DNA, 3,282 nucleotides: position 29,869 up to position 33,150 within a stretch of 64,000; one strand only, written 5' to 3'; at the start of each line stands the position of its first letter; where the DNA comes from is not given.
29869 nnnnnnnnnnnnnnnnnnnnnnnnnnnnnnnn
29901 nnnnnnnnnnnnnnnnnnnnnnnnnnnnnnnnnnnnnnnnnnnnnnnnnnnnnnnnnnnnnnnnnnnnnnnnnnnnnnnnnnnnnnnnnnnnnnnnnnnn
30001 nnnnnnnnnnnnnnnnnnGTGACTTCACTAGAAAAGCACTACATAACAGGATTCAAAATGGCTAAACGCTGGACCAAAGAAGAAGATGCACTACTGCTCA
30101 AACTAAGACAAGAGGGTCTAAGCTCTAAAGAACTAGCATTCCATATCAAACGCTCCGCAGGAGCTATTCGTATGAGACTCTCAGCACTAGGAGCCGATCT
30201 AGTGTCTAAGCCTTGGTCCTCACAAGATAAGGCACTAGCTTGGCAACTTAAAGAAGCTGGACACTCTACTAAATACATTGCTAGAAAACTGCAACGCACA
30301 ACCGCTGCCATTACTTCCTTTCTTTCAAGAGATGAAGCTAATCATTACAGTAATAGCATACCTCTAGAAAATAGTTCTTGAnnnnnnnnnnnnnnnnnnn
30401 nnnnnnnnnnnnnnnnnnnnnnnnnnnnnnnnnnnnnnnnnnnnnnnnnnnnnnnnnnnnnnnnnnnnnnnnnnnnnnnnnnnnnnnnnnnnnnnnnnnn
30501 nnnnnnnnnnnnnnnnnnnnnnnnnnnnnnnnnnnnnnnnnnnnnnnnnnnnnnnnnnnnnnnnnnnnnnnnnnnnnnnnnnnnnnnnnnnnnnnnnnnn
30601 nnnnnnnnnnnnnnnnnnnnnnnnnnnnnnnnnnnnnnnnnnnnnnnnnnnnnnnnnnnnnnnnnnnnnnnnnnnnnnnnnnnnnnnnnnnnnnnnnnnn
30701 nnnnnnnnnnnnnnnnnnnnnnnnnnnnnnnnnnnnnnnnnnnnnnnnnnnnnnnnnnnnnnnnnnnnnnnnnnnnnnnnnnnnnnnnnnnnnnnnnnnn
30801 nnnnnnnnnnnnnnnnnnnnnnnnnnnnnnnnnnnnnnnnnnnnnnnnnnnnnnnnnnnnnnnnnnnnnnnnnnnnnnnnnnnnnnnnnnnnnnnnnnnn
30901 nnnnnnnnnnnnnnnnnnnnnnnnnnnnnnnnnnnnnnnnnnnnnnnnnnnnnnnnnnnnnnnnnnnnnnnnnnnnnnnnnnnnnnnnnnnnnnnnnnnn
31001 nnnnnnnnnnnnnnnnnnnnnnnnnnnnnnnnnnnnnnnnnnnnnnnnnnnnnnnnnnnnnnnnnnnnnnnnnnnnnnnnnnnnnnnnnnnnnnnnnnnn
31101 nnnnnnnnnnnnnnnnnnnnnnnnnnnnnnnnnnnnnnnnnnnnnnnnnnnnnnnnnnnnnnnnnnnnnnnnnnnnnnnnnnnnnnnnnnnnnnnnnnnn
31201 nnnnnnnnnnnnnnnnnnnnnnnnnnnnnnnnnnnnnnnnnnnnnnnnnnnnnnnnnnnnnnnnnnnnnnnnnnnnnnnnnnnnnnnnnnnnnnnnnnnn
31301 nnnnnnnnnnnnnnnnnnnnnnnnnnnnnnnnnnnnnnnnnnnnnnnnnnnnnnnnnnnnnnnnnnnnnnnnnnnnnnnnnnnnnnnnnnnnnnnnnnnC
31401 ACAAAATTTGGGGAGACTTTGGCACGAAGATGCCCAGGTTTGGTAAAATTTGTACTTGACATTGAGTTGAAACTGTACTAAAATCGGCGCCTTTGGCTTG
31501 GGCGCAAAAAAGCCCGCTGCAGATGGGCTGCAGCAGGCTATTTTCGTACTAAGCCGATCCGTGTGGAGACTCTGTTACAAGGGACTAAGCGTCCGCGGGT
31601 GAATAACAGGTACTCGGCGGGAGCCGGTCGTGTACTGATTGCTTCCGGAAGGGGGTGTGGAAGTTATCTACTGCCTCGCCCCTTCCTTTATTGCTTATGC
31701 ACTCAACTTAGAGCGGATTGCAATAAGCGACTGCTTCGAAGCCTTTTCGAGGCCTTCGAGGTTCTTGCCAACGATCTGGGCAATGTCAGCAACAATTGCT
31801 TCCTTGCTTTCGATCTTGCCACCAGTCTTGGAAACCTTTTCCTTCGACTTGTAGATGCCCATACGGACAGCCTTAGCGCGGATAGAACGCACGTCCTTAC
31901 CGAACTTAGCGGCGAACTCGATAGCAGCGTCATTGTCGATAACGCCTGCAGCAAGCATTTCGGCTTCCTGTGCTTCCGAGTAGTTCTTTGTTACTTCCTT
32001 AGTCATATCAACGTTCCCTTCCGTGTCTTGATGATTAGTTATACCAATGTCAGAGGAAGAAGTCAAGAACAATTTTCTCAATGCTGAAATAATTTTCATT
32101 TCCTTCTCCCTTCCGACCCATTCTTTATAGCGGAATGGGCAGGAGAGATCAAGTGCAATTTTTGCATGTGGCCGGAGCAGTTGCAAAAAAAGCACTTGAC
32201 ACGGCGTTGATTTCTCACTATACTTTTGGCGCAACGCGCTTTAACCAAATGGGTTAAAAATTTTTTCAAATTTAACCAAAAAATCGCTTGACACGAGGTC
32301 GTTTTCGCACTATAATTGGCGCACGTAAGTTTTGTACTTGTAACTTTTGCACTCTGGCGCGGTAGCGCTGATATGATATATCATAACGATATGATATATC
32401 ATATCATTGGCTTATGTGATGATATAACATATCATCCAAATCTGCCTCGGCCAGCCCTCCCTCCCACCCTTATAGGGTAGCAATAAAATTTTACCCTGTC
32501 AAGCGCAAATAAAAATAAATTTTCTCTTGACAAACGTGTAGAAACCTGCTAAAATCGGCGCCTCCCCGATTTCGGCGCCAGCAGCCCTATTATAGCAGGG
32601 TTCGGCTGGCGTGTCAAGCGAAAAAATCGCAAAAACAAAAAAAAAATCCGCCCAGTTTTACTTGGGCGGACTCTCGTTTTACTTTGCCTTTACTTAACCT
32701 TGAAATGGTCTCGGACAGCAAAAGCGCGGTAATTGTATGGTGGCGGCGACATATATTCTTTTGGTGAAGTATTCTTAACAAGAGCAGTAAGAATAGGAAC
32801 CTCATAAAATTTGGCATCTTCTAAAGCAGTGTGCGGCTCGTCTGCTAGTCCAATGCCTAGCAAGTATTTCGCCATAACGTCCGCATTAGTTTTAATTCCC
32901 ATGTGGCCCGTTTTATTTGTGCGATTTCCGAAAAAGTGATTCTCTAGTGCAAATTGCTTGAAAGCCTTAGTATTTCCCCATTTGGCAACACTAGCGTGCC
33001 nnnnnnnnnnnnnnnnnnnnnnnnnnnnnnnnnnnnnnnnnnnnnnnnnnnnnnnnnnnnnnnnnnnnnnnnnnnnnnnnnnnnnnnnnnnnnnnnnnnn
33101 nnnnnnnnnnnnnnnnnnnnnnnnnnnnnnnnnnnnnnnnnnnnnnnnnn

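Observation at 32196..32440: Tandem promoters firing into a trio of perfect AT-rich palindromes in a 480-bp non-coding gap: candidate origin or operator array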

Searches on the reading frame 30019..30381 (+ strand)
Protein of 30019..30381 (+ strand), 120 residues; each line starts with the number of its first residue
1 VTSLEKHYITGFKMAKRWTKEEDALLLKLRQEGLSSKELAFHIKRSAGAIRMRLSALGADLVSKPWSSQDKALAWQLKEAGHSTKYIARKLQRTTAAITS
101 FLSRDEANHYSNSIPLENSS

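Call 22: search_protein_families(library=pfam, proteins=[window:30019-30381:+], max_evalue=0.01)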
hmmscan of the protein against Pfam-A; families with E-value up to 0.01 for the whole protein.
window:30019-30381:+ (120 aa): 6 families
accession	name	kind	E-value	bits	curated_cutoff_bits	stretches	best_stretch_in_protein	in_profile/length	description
PF24625.1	DUF7626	-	1e-05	25.6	27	0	70-93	5-28/55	Domain of unknown function (DUF7626)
PF13936.12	HTH_38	-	0.00018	21.6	27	0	76-98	15-37/44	Helix-turn-helix domain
PF19551.4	DUF6074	-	0.0014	19.2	27.2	0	64-105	34-75/83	Family of unknown function (DUF6074)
PF13921.12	Myb_DNA-bind_6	-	0.0029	18.2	22.9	1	18-69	1-55/60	Myb-like DNA-binding domain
PF08279.18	HTH_11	-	0.004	17.4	25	0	26-59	9-41/55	HTH domain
PF08281.18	Sigma70_r4_2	-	0.008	16.2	25.7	0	26-55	19-48/54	Sigma-70, region 4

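Call 23: search_protein_families(library=phrogs, proteins=[window:30019-30381:+], max_evalue=0.01)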
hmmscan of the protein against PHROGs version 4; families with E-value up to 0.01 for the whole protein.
window:30019-30381:+ (120 aa): 8 families
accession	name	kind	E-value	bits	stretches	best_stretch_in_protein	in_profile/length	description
phrog_323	-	transcription regulation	3.2e-14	54.2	1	14-104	93-187/319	transcriptional regulator, D5-like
phrog_16747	-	unknown function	3.2e-08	34.5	1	14-58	136-180/185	-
phrog_38779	-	unknown function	2e-05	25.5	0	66-98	19-50/61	-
phrog_20648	-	DNA, RNA and nucleotide metabolism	0.00036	20.8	0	62-113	187-238/311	dCMP deaminase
phrog_18209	-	unknown function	0.0023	18.4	1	15-60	57-102/296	-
phrog_8446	-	DNA, RNA and nucleotide metabolism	0.0028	18.3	1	12-104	8-95/211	HNH endonuclease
phrog_11376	-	unknown function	0.0044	18.3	0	13-53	38-78/134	-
phrog_32460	-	unknown function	0.0052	17.6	0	13-42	153-182/210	-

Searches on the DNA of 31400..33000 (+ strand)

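Call 3: search_dna_similar(query=window:31600-33000:+, collection=phages, mode=near, max_rows=30)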
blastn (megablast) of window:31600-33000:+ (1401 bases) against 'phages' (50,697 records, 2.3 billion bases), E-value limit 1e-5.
No match.

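Call 7: search_dna_similar(query=window:32000-32700:+, collection=phages, mode=distant, max_rows=20)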
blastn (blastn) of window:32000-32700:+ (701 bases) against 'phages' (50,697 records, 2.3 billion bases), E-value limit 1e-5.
No match.

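Call 36: search_rna_families(source=window, start=31400, end=32750, threshold=evalue, max_evalue=5, show_alignments=2)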
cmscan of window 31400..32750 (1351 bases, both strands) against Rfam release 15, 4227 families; matches with E-value up to 5: 12.
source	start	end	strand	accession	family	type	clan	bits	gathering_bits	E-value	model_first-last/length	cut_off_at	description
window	32613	32673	+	RF02844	RefA9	Gene; antisense;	-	21.3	49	2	1-64/64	no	Enterococcus sRNA A9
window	32375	32447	-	RF04172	MIR8675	Gene; miRNA;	-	19.4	90.8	1.5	1-95/95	no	MIR8675 microRNA precursor family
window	32633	32698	-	RF00236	ctRNA_pGA1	Gene; antisense;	-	18.9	45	0.69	1-79/79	no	ctRNA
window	32364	32408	-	RF03676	MIR5148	Gene; miRNA;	-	18.3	93.5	1.9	1-78/78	no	MIR5148 microRNA precursor family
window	32145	32266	+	RF01474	rli42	Gene; sRNA;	-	18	80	0.33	1-171/171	no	Listeia sRNA rli42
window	31484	31558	+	RF02674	AsdA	Gene; antisense;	-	17.6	52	1.1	1-81/81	no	antisense RNA of dnaA mRNA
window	32367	32406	-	RF04055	mir-1261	Gene; miRNA;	-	17.3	91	4.9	1-82/82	no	mir-1261 microRNA precursor family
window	31496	31538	-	RF03163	c4-a1b1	Gene; antisense;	CL00128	17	46.7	0.24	10-53/53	no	a1, b1 targets of C4 antisense RNA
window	32384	32435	-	RF04276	MIR4371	Gene; miRNA;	CL00144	17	110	1.5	1-158/158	no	MIR4371 microRNA precursor family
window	32139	32205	+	RF00853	mir-304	Gene; miRNA;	-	16.4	99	4.8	1-88/88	no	mir-304 microRNA precursor family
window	32140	32208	-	RF00051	mir-17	Gene; miRNA;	-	16.1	49.5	2.2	1-80/80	no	mir-17 microRNA precursor family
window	31505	31600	-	RF02344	ar14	Gene; sRNA;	-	15.5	58.8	3.7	1-123/123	no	Alphaproteobacterial ar14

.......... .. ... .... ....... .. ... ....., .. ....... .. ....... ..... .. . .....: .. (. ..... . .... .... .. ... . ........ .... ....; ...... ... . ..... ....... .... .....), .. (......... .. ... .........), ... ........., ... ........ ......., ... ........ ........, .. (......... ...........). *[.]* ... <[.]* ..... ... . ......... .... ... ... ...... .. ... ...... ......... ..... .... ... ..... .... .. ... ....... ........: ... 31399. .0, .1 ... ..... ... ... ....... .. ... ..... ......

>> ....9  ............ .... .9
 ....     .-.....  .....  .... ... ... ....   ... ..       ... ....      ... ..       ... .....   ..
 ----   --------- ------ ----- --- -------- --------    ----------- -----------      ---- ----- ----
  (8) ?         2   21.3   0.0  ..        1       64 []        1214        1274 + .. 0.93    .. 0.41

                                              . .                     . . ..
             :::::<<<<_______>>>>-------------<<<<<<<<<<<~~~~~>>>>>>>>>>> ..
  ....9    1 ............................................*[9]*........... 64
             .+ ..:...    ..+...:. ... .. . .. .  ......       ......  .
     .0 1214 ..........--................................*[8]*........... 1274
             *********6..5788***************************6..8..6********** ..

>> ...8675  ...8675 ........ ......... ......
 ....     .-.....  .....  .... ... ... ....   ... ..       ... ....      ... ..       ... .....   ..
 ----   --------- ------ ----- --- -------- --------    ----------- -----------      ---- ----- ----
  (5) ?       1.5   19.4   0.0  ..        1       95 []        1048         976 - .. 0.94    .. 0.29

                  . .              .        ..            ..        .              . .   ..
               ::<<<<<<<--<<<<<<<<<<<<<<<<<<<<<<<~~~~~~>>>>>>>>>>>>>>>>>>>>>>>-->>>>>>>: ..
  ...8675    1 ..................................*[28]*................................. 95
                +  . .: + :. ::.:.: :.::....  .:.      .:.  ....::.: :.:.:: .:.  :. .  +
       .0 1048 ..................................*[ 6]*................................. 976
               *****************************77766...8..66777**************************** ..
